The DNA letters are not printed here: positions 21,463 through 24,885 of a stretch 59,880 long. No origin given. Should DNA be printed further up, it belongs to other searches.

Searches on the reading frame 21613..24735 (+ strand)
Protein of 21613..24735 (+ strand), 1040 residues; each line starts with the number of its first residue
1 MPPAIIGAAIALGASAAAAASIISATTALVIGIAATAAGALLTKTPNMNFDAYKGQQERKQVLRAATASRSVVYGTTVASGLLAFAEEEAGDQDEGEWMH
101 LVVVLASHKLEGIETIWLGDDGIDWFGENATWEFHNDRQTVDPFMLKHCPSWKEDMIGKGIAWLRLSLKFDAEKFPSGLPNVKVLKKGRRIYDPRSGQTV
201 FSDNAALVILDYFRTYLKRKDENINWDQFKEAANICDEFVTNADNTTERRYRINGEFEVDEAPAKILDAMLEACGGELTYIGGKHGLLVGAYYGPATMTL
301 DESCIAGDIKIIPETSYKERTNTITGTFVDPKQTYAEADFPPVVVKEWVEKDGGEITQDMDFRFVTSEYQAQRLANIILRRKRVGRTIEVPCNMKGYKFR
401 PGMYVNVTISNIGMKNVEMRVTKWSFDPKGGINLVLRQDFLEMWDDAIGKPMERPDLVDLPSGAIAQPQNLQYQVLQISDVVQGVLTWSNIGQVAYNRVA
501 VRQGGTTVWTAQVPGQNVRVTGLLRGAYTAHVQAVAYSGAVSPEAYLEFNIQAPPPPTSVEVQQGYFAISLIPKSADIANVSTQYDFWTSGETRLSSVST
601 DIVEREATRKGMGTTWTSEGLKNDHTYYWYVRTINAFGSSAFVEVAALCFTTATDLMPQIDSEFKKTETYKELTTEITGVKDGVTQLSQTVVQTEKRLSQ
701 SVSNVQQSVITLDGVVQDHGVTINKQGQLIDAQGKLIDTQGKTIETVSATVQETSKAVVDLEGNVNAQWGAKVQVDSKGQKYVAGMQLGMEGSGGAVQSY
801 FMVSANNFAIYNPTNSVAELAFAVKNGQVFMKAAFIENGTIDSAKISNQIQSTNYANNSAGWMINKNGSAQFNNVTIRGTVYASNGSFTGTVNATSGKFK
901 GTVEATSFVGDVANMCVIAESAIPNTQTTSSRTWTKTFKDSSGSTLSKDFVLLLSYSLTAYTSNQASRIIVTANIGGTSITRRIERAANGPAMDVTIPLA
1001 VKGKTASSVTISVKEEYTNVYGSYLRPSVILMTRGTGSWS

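Call 47: search_protein_families(library=phrogs, proteins=[window:21613-24735:+], max_evalue=0.001)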
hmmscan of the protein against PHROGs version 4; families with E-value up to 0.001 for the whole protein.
window:21613-24735:+ (1040 aa): 13 families
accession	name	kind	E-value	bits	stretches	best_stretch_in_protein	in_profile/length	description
phrog_31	-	tail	4.2e-184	615.7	2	152-960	466-1352/1565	central tail fiber J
phrog_5616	-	tail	3.9e-84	284.5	1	5-854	13-857/873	tail fiber protein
phrog_10903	-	unknown function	2.4e-64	219.2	2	307-705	124-551/954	-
phrog_2148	-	tail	6.2e-56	191.2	2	469-914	364-769/901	tail fiber protein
phrog_2589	-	tail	2.1e-52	178.1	2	722-959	3434-3653/3686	tail protein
phrog_5269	-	unknown function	3.2e-52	179.1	1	724-1038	198-523/564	-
phrog_37728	-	unknown function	4e-39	134.6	1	71-708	46-705/1894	-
phrog_496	-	tail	4.8e-35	122.4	1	622-963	319-685/769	tail fiber protein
phrog_9413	-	tail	5.6e-17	62.7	1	796-1018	7-218/238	tail protein and host specificity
phrog_25191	-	unknown function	3.5e-09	36.2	1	692-936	494-720/855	-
phrog_12398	-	unknown function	8.8e-08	33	1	469-586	74-190/218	-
phrog_26429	-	unknown function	4e-07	31.3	1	729-791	63-125/131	-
phrog_13555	-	unknown function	0.00053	20.8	0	759-815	145-196/232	-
